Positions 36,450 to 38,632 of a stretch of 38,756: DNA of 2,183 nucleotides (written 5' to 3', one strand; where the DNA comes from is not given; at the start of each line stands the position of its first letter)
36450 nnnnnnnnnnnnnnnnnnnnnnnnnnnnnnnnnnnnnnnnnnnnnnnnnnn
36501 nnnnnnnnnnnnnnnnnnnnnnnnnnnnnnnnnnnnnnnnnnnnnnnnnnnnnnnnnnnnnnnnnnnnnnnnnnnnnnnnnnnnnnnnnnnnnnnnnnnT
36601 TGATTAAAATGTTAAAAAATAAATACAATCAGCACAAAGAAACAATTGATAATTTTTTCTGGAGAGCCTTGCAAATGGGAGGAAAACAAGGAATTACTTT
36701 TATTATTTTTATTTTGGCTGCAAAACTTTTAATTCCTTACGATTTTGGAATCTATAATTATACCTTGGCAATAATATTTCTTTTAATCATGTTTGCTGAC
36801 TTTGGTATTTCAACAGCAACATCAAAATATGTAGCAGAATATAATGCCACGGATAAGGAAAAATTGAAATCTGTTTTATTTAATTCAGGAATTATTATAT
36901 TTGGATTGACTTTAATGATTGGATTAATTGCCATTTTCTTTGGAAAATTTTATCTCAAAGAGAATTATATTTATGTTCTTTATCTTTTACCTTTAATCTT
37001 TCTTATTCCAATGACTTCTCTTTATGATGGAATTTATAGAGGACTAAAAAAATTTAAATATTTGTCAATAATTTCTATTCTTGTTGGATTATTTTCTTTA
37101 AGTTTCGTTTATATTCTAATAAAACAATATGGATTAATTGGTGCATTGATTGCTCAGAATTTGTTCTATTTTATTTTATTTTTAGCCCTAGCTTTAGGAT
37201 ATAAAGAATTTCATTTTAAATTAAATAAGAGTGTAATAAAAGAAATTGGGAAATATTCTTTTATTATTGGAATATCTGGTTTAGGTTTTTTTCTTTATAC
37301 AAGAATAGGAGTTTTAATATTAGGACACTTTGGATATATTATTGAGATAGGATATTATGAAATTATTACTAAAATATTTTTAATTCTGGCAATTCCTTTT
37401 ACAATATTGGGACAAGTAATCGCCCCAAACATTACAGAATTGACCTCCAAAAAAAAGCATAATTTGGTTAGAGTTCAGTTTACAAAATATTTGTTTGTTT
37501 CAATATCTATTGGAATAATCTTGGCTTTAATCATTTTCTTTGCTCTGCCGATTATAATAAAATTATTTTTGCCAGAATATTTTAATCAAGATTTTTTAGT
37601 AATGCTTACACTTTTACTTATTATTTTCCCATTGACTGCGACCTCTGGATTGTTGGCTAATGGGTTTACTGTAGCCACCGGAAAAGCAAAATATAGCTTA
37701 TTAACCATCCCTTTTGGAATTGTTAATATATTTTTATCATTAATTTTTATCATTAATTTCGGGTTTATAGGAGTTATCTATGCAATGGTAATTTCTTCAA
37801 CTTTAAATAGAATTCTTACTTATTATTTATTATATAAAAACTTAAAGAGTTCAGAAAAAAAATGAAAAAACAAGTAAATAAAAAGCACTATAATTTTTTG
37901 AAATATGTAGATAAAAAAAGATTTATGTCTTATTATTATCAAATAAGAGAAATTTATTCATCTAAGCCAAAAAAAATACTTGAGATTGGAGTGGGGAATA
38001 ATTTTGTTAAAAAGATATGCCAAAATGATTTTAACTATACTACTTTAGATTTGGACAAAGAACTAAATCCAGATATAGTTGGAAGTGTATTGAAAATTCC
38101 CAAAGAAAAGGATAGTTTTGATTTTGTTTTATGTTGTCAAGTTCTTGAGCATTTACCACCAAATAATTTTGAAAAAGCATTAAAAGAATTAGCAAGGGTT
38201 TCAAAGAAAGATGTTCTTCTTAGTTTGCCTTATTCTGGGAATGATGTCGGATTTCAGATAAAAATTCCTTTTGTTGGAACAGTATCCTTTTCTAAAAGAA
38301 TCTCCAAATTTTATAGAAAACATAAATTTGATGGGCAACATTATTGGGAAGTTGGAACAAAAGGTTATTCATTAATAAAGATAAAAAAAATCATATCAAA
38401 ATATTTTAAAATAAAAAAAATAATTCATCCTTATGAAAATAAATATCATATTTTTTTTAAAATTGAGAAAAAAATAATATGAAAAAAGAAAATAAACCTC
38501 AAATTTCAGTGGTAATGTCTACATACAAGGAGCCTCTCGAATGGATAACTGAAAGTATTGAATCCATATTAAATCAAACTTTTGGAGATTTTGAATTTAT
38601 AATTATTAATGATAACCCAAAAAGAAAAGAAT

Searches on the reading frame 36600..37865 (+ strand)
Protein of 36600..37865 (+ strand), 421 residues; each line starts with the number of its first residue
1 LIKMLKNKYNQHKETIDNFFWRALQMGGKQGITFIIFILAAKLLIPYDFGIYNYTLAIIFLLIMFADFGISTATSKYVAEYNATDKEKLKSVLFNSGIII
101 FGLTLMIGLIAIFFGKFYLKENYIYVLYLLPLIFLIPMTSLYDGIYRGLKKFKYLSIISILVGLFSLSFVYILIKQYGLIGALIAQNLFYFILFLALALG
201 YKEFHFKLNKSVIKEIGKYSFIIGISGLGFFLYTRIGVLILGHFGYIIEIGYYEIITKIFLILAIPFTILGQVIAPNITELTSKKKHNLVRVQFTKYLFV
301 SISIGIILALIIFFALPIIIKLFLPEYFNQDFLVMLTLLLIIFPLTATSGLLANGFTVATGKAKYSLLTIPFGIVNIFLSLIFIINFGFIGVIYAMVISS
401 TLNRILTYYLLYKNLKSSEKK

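Call 18: search_protein_families(library=ncbifam, proteins=[window:36600-37865:+], max_evalue=0.00001)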
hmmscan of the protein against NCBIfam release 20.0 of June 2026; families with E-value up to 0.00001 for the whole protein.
window:36600-37865:+ (421 aa): 2 families
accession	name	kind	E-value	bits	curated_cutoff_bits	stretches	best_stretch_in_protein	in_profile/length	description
TIGR02900.1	spore_V_B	equivalog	4.4e-09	35.6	372.3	1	32-180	18-173/488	stage V sporulation protein B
TIGR00797.1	matE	subfamily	8.7e-06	24.9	147.4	0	58-368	36-367/396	MATE family efflux transporter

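Call 33: search_protein_families(library=pfam, proteins=[window:36600-37865:+], max_evalue=1)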
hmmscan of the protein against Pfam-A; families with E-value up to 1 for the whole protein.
window:36600-37865:+ (421 aa): 4 families
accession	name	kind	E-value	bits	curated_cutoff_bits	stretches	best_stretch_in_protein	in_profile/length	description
PF01943.22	Polysacc_synt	-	4.5e-30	105.4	28.2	2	17-281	3-273/274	Polysaccharide biosynthesis protein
PF13440.11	Polysacc_synt_3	-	2.9e-11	43.6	23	1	41-286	3-244/293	Polysaccharide biosynthesis protein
PF01554.23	MatE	-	2e-05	24.8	24.9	2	31-172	11-161/161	MatE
PF18411.6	Annexin_2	-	0.039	14.7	25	1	4-36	46-78/93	Annexin-like domain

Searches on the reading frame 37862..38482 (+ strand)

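Call 33: search_protein_families(library=pfam, proteins=[window:37862-38482:+], max_evalue=1)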
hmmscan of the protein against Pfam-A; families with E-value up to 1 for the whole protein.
window:37862-38482:+ (206 aa): 6 families
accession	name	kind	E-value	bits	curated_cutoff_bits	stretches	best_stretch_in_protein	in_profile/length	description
PF08241.18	Methyltransf_11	-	3.5e-10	40.8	21.2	1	42-119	3-92/95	Methyltransferase domain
PF13489.12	Methyltransf_23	-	8.1e-08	32.6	27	1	33-134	20-128/164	Methyltransferase domain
PF13649.12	Methyltransf_25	-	2e-07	32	27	1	72-116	51-95/97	Methyltransferase domain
PF08242.18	Methyltransf_12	-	9.6e-05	23.5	30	1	73-116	64-94/98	Methyltransferase domain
PF05148.21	Methyltransf_8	-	0.001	19.4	27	1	36-121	73-155/219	Hypothetical methyltransferase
PF13847.12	Methyltransf_31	-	0.0036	17.4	27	1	73-121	60-108/145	Methyltransferase domain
